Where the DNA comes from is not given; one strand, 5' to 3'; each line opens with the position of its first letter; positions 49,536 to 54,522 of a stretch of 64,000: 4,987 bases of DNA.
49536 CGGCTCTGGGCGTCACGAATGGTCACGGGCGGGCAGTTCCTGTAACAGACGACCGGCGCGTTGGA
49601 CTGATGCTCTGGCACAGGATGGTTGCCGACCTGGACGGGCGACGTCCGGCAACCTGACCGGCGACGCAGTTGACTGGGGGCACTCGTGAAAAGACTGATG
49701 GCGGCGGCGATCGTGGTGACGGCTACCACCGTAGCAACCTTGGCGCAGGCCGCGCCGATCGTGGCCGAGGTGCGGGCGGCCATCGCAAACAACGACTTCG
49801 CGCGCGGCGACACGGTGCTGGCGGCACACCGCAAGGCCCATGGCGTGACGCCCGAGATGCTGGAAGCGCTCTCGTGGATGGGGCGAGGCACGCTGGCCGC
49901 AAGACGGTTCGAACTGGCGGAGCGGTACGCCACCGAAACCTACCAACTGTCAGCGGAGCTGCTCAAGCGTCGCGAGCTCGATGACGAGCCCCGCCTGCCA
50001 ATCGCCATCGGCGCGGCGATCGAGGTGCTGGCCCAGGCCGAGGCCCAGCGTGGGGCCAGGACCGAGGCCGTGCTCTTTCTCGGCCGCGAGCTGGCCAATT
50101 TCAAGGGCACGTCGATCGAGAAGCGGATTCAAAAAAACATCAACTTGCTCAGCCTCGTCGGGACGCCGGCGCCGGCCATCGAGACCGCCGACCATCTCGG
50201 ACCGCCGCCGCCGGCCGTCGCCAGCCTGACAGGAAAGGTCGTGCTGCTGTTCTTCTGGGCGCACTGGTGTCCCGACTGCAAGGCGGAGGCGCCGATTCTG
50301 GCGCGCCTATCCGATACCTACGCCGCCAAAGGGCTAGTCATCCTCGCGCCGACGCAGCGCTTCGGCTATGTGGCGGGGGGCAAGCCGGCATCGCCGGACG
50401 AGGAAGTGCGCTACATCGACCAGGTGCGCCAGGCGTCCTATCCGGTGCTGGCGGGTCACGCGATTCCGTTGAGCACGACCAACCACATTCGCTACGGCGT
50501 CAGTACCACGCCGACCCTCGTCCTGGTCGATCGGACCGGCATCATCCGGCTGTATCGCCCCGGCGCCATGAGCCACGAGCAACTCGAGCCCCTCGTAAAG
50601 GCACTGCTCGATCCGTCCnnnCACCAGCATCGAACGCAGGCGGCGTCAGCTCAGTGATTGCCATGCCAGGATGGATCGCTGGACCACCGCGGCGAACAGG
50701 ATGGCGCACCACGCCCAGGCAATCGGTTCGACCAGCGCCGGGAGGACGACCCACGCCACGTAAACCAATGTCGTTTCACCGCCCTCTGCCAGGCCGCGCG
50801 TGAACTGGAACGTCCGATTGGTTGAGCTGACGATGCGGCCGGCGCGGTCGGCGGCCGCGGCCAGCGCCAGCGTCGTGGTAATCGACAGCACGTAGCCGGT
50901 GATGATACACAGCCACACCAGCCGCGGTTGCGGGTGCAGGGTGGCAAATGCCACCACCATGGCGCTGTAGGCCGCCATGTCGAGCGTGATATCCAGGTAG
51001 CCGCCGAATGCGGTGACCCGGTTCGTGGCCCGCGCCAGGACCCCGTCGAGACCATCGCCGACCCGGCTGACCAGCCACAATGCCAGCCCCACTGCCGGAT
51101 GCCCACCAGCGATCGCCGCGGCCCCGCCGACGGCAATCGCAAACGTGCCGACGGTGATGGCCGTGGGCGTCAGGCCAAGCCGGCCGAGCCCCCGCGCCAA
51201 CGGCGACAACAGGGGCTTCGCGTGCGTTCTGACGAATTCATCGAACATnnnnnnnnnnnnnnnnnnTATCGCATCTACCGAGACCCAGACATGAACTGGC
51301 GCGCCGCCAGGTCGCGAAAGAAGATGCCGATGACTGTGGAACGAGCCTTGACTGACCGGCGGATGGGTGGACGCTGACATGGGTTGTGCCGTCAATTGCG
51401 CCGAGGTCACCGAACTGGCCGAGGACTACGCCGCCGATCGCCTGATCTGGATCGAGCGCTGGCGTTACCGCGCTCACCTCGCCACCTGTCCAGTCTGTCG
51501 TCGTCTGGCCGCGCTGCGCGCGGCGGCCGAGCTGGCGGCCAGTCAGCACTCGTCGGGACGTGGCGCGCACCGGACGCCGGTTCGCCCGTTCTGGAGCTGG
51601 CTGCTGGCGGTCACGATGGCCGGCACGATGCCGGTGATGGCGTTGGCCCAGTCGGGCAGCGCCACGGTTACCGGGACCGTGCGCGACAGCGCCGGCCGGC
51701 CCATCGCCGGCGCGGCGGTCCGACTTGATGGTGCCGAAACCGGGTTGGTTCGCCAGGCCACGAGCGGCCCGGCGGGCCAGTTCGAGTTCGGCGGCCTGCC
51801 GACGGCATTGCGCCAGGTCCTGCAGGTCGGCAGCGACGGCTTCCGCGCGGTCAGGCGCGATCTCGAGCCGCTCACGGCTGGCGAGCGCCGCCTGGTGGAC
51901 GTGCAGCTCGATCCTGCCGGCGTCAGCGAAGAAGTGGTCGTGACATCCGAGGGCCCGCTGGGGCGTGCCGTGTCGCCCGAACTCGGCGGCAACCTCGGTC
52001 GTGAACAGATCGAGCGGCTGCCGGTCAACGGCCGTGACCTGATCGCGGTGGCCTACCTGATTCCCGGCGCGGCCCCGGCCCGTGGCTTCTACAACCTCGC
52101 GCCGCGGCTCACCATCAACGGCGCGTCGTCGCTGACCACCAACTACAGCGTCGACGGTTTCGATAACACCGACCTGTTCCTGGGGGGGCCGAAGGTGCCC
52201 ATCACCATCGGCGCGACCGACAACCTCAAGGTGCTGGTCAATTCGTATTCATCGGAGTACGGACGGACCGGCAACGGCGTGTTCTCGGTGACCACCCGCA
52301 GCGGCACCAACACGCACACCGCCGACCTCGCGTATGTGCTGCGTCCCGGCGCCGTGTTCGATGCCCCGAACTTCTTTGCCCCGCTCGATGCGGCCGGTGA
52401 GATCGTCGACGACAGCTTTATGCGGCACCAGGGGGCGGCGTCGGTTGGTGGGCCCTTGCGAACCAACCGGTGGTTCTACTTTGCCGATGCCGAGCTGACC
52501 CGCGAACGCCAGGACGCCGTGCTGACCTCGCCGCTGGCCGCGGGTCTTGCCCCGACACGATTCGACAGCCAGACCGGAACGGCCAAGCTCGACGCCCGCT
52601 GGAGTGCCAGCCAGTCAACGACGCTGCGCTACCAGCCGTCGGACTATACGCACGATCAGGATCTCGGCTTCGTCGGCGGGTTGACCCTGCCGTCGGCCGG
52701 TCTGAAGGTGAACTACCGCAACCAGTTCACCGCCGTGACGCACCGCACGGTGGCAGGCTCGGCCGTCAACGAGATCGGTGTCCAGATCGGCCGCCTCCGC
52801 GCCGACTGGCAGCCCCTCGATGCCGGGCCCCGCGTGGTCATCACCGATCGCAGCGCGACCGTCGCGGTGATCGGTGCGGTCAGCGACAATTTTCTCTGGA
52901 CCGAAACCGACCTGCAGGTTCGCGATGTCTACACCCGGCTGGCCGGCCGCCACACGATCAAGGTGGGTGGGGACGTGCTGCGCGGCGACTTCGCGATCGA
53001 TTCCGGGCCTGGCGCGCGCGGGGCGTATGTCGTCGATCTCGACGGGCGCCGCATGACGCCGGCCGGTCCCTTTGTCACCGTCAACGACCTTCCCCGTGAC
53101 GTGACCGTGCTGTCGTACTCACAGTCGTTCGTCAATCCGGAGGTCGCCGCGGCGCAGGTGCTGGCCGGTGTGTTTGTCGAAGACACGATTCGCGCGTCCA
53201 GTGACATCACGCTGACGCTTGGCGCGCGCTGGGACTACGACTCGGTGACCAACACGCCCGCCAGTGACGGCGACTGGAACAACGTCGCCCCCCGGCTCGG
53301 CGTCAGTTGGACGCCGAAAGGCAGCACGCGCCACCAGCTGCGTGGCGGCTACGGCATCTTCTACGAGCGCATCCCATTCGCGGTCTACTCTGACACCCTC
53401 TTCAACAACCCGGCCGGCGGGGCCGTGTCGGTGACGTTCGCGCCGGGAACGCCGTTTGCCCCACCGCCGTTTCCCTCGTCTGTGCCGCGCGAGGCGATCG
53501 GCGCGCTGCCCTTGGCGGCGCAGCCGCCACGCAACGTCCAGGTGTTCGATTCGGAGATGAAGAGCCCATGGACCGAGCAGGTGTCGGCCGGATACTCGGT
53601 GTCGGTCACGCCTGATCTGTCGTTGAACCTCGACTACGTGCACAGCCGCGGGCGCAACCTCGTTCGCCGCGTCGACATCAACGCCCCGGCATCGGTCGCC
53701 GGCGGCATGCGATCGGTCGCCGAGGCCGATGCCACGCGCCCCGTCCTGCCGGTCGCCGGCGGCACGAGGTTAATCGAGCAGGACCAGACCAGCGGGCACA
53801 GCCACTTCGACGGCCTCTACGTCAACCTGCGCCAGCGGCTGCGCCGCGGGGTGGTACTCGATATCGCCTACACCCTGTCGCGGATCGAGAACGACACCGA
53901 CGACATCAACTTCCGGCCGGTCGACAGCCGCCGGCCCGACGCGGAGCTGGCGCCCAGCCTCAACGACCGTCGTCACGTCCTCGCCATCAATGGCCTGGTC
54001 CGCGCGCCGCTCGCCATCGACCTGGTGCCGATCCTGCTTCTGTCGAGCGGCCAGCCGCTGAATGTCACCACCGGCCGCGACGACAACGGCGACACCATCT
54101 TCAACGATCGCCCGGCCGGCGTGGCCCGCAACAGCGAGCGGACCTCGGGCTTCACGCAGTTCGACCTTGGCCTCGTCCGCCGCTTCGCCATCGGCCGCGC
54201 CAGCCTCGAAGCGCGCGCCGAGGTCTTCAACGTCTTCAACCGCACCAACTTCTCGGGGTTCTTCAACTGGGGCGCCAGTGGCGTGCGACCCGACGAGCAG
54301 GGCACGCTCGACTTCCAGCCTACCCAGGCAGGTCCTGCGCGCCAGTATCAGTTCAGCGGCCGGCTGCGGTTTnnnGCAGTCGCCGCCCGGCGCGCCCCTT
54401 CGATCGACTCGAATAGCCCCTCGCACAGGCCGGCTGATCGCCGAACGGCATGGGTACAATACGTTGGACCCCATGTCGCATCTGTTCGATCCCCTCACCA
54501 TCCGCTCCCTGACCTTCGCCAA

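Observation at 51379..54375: zf-HC2 anti-sigma-like domain fused upstream of the signal sequence of a TonB-dependent-receptor-like barrel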

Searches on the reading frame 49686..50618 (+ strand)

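Call 37: search_protein_families(library=pfam, proteins=[window:49686-50618:+], max_evalue=0.01)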
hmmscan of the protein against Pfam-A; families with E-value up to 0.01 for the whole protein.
window:49686-50618:+ (311 aa): 7 families
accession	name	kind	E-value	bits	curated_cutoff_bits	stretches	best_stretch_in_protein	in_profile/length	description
PF08534.16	Redoxin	-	6.9e-10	39.3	26.6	1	158-296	2-137/148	Redoxin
PF00578.27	AhpC-TSA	-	1e-09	38.8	26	1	158-288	1-122/124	AhpC/TSA family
PF13905.12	Thioredoxin_8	-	1.7e-08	35.1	27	1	183-220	1-39/94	Thioredoxin-like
PF13098.12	Thioredoxin_2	-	1.2e-07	32.4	27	1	181-303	3-103/104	Thioredoxin-like domain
PF00085.26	Thioredoxin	-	7.2e-07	29.6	23.5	1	184-214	19-49/103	Thioredoxin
PF13728.12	TraF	-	7.2e-06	26.4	23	1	178-214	124-160/224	F plasmid transfer operon protein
PF14595.12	Thioredoxin_9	-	0.0094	16.3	25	0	179-210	37-68/129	Thioredoxin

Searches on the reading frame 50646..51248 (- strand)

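Call 37: search_protein_families(library=pfam, proteins=[window:50646-51248:-], max_evalue=0.01)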
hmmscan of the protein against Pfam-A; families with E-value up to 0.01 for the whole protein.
window:50646-51248:- (200 aa): 1 family
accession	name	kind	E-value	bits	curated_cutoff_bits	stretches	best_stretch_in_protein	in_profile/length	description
PF01066.26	CDP-OH_P_transf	-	1.6e-10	42.1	22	1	27-170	3-134/152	CDP-alcohol phosphatidyltransferase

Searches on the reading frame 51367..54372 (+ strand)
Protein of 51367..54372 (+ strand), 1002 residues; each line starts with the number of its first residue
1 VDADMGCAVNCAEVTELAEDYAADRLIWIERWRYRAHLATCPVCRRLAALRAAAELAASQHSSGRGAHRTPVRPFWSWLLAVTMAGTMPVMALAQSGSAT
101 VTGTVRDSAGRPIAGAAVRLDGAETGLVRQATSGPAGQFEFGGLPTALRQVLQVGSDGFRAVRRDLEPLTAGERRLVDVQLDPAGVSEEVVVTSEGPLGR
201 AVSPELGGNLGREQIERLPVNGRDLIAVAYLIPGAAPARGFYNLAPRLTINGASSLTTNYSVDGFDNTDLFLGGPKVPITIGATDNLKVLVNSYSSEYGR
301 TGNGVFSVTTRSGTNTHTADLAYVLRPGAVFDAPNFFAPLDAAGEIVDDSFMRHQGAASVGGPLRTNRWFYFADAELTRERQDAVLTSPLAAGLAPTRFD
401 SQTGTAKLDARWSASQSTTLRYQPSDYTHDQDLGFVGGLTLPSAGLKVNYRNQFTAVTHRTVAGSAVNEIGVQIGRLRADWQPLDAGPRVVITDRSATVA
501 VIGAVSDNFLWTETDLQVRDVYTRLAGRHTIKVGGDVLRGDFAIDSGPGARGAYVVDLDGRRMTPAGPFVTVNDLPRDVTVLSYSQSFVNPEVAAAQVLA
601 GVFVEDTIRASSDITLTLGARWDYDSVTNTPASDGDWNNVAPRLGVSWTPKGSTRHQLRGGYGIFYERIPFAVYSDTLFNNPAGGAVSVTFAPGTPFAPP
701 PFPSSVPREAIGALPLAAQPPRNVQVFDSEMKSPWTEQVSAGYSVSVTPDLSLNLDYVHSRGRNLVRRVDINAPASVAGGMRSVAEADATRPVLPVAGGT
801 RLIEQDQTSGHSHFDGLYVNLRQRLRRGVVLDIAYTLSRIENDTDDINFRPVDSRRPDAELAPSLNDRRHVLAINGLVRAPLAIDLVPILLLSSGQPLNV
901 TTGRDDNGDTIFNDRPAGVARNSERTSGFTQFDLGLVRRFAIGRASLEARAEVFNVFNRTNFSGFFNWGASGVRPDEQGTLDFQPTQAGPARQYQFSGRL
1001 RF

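Call 4: search_protein_families(library=ncbifam, proteins=[window:51379-54372:+], max_evalue=1)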
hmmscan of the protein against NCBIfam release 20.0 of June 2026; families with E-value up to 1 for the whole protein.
window:51379-54372:+ (998 aa): 5 families
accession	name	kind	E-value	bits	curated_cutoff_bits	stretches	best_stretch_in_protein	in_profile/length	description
NF052368.1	antisigmaE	subfamily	5.8e-07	29.2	50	1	6-42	3-39/48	anti-sigma factor family protein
NF041027.1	GSU2204_Se_pt_1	equivalog_domain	0.0034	16.2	350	1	800-855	303-358/580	GSU2204 family CXXCH-containing (seleno)protein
TIGR01786.1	TonB-hemlactrns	subfamily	0.005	15.2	323.75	1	592-651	389-453/719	TonB-dependent hemoglobin/transferrin/lactoferrin family receptor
TIGR04056.1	OMP_RagA_SusC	subfamily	0.15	10.3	368.25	1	96-122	2-28/981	SusC/RagA family TonB-linked outer membrane protein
TIGR03988.1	antisig_RsrA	equivalog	0.26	11.4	62.5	1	6-45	1-40/77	mycothiol system anti-sigma-R factor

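Call 5: search_protein_families(library=pfam, proteins=[window:51379-54372:+], max_evalue=1)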
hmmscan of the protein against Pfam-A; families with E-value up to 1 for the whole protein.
window:51379-54372:+ (998 aa): 9 families
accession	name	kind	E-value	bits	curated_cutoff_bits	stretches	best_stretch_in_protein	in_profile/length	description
PF25183.1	OMP_b-brl_4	-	5.7e-77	260.3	30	4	629-912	431-731/838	Outer membrane beta barrel domain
PF13620.12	CarboxypepD_reg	-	8.4e-15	55.3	32.3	1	96-177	1-81/82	Carboxypeptidase regulatory-like domain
PF00593.30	TonB_dep_Rec_b-barrel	-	9.8e-08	32.7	27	1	413-952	14-436/436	TonB dependent receptor-like, beta-barrel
PF13490.11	zf-HC2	-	0.00013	22.5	22.2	1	7-41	1-35/35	Putative zinc-finger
PF13715.12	CarbopepD_reg_2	-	0.0063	17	32.2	1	97-188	1-88/88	CarboxypepD_reg-like domain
PF02369.22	Big_1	-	0.0091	16.5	34.9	1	94-134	18-61/93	Bacterial Ig-like domain (group 1)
PF07715.20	Plug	-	0.024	15.6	23.9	1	207-298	13-103/107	TonB-dependent Receptor Plug Domain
PF07210.18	DUF1416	-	0.032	14.6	23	1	89-139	14-63/97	Protein of unknown function (DUF1416)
PF09134.16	Invasin_D3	-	0.13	13.2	33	1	94-134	21-62/98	Invasin, domain 3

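Call 7: find_homologous_proteins(query=window:51379-54372:+, region=1-100, max_evalue=0.01)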
Query window:51379-54372:+, residues 1-100: 2515 candidates shared short words with the query, none scored E <= 0.01.

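Call 15: find_related_loci(query=window:51379-54372:+, collection=genome_contigs, flank=6000)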
Query window:51379-54372:+ (998 aa) in genome_contigs; peptide patterns used: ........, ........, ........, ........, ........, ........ (x = any residue, [..] = any of these).
119 stretches matched a pattern; 60 encode a relative of the query (tblastn E <= 1e-3); 56 distinct loci.
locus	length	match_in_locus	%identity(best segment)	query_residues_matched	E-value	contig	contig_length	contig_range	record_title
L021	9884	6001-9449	84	1-998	0e+0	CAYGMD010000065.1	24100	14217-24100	MAG TPA_asm: uncultured Acidobacterium sp. isolate ERP113451_co6_2 genome assembly, contig: NODE_593_length_24100_cov_14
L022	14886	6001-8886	69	32-998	0e+0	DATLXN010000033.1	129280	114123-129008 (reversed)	MAG TPA_asm: Vicinamibacterales bacterium isolate SMAG_U13247 k141_140581, whole genome shotgun sequence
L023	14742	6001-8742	71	85-998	0e+0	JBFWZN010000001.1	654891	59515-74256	MAG: Vicinamibacterales bacterium isolate CA_2019_TPBS_189 NODE_65_length_654891_cov_9.948085_TPBS, whole genome shotgun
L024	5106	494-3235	70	85-998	0e+0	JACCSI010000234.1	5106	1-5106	MAG: Acidobacteria bacterium isolate MGR_bin44 SD2897-2912_k127_1526510, whole genome shotgun sequence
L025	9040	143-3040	66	46-998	0e+0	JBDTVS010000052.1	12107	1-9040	MAG: Acidobacteriota bacterium isolate cluster3_bin.73 NODE_22627_length_12107_cov_12.265101, whole genome shotgun seque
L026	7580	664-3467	73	69-998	0e+0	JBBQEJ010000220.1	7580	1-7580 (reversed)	MAG: Vicinamibacterales bacterium isolate Co_metawrap_1112 Cmw_1112_k141_15417030_length_7580_cov_8.9957, whole genome s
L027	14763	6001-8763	68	75-998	0e+0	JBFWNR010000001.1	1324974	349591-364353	MAG: Vicinamibacterales bacterium isolate CA_2019_TPBF_117 NODE_20_length_1324974_cov_11.223935_TPBF, whole genome shotg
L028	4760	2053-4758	67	75-975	0e+0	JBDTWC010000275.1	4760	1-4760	MAG: Acidobacteriota bacterium isolate cluster3_bin.82 NODE_103990_length_4760_cov_4.616153, whole genome shotgun sequen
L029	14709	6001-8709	66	97-998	0e+0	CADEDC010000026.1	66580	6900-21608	MAG: uncultured Acidobacteria bacterium isolate Acidobacteria sp. RBC058 genome assembly, contig: MAG058_26, whole genom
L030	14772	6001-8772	69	75-998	0e+0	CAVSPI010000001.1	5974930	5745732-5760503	MAG: uncultured Acidobacteriota bacterium isolate MFD01275.bin.2.72 genome assembly, contig: contig_13227, whole genome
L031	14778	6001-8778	65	73-998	0e+0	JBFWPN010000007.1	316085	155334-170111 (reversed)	MAG: Vicinamibacterales bacterium isolate CA_2019_TPBF_160 NODE_308_length_316085_cov_20.013470_TPBF, whole genome shotg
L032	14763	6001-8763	68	75-998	0e+0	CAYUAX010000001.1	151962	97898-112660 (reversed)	MAG TPA_asm: uncultured Bifidobacteriaceae bacterium isolate binchicken_co311_36 genome assembly, contig: NODE_169_lengt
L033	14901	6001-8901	60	37-998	0e+0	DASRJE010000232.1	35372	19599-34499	MAG TPA_asm: Vicinamibacterales bacterium isolate SMAG_U10128 k141_2546571, whole genome shotgun sequence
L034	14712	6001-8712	67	97-998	0e+0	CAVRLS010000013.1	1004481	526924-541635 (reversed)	MAG: uncultured Acidobacteriota bacterium isolate MFD01275.bin.2.196 genome assembly, contig: contig_6117, whole genome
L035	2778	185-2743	70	64-909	0e+0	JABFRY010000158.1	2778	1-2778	MAG: Acidobacteria bacterium isolate S-RSF-IL-05 seq_24829, whole genome shotgun sequence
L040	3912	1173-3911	79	1-750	0e+0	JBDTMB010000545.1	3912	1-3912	MAG: Vicinamibacterales bacterium isolate cluster3_bin.116 NODE_142687_length_3912_cov_5.895774, whole genome shotgun se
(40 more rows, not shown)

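Call 37: search_protein_families(library=pfam, proteins=[L021:6001-6645:+, L040:1363-1851:+], max_evalue=0.01)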
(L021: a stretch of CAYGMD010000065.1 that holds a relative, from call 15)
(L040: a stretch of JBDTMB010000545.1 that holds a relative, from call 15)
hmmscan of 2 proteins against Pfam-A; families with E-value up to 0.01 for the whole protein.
L021:6001-6645:+ (215 aa): 2 families
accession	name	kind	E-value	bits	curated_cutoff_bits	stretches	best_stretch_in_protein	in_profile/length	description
PF07681.17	DoxX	-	6.9e-12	46.3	23.6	1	89-172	2-84/85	DoxX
PF13490.11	zf-HC2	-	3.2e-06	27.6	22.2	1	7-41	1-35/35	Putative zinc-finger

L040:1363-1851:+ (163 aa): 3 families
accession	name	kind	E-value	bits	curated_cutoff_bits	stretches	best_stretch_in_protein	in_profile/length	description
PF07681.17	DoxX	-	8.1e-13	49.3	23.6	1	37-120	2-84/85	DoxX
PF04173.18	DoxD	-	0.0013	19.1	22.7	0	83-156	68-149/167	TQO small subunit DoxD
PF07291.16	MauE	-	0.0043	17.8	27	1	36-115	4-83/128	Methylamine utilisation protein MauE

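Call 66: find_encoding_contigs(protein=window:51379-54372:+, flank=3000, max_places=6)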
Protein window:51379-54372:+ (998 aa): no gene with exactly this product is on record in the collection.

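Call 67: find_encoding_contigs(protein=window:51367-54372:+, flank=3000, max_places=6)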
Protein window:51367-54372:+ (1002 aa): no gene with exactly this product is on record in the collection.

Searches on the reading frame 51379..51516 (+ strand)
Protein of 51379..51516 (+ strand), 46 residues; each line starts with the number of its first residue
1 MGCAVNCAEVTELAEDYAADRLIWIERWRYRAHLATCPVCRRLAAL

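Call 55: search_solved_structures(query=A2, max_evalue=10, show_alignments=3)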
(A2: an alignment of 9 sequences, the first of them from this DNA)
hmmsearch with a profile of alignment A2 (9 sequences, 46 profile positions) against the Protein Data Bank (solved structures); distinct sequences matched with E-value up to 10: 1.
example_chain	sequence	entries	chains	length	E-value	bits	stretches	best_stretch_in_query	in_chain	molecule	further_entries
3hug_B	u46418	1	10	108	0.03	17.4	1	21-43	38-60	PROBABLE CONSERVED MEMBRANE PROTEIN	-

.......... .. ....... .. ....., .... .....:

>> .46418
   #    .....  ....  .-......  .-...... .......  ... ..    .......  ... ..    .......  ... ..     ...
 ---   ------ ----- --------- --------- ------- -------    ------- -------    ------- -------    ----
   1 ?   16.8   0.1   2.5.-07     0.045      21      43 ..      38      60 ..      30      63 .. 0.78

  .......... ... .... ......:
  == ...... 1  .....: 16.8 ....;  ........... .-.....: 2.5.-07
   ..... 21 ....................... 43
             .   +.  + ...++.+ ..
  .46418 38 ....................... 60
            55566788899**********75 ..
